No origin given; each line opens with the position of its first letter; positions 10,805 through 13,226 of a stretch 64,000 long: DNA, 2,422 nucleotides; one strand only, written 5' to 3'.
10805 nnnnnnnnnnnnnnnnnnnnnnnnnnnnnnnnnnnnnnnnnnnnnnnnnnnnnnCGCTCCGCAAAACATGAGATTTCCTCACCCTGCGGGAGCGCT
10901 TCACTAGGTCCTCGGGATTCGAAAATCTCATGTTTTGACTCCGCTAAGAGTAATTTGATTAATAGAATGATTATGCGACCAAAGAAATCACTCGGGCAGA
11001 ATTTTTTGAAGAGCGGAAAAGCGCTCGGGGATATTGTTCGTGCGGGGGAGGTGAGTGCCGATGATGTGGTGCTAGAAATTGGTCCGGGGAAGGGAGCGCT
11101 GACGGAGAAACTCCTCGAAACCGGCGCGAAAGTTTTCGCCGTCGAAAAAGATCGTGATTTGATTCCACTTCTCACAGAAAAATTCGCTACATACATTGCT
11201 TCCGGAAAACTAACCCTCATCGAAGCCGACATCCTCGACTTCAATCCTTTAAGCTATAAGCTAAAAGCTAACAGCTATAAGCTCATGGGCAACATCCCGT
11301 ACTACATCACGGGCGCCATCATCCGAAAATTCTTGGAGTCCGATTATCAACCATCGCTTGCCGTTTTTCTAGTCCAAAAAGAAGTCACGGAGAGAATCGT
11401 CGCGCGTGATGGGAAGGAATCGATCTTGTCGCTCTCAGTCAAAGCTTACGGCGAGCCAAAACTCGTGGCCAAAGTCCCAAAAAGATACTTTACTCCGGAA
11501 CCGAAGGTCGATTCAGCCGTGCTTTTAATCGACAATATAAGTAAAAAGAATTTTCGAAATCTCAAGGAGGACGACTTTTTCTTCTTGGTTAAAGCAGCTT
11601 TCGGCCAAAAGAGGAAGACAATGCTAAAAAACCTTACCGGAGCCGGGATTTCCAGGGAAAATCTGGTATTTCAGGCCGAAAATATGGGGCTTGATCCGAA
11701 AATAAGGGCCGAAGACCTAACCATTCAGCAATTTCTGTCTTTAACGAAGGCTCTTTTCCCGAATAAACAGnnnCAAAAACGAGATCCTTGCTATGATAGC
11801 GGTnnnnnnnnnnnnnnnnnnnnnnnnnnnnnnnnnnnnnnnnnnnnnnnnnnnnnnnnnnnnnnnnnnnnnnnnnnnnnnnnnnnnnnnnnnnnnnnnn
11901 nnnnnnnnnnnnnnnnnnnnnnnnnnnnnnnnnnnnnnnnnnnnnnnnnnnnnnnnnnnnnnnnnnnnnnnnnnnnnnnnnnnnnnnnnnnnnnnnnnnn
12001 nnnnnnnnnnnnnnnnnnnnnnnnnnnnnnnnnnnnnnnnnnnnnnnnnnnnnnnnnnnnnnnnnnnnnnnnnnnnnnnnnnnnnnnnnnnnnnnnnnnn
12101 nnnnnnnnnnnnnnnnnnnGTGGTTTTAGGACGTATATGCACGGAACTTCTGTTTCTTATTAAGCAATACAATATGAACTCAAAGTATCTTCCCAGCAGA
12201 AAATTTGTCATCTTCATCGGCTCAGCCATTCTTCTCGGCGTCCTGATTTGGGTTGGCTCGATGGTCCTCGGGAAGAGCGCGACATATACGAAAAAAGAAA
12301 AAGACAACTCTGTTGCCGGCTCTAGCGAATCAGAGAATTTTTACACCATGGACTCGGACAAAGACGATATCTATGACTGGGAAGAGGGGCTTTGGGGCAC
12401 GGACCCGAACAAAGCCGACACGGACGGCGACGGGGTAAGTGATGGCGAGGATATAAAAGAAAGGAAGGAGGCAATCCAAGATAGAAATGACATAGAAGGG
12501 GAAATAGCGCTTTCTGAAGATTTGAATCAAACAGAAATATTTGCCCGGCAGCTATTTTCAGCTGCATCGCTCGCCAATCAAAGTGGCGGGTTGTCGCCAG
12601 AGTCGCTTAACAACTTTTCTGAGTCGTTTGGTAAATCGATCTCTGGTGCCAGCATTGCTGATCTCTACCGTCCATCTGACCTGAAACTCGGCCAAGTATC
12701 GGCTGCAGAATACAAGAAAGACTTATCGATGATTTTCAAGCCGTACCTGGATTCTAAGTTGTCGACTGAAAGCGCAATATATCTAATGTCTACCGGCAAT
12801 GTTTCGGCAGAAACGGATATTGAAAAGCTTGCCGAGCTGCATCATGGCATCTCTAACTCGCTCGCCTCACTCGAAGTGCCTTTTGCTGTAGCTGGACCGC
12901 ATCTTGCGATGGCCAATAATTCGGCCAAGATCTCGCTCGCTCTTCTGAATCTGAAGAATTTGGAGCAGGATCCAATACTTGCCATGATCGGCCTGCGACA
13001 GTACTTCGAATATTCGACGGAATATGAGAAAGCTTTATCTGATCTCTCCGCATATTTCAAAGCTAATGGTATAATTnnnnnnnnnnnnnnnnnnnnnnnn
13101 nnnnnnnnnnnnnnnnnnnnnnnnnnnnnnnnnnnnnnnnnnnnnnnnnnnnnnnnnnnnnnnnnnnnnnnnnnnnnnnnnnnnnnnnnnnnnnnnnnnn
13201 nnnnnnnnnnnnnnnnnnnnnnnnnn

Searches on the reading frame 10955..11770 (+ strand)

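Call 15: search_protein_families(library=pfam, proteins=[window:10955-11770:+], max_evalue=0.01)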
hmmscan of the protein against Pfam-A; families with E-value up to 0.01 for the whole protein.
window:10955-11770:+ (272 aa): 2 families
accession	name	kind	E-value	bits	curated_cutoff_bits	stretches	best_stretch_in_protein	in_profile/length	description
PF00398.26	RrnaAD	-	2.7e-55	187.8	24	1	10-266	5-260/263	Ribosomal RNA adenine dimethylase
PF13649.12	Methyltransf_25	-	0.0008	20.5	27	1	39-97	1-59/97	Methyltransferase domain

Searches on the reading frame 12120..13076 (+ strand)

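Call 15: search_protein_families(library=pfam, proteins=[window:12120-13076:+], max_evalue=0.01)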
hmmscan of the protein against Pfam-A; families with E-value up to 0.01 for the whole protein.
window:12120-13076:+ (319 aa): 1 family
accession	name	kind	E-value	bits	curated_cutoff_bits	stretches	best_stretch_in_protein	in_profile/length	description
PF18884.5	TSP3_bac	-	0.004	17.4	25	0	100-110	1-11/22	Bacterial TSP3 repeat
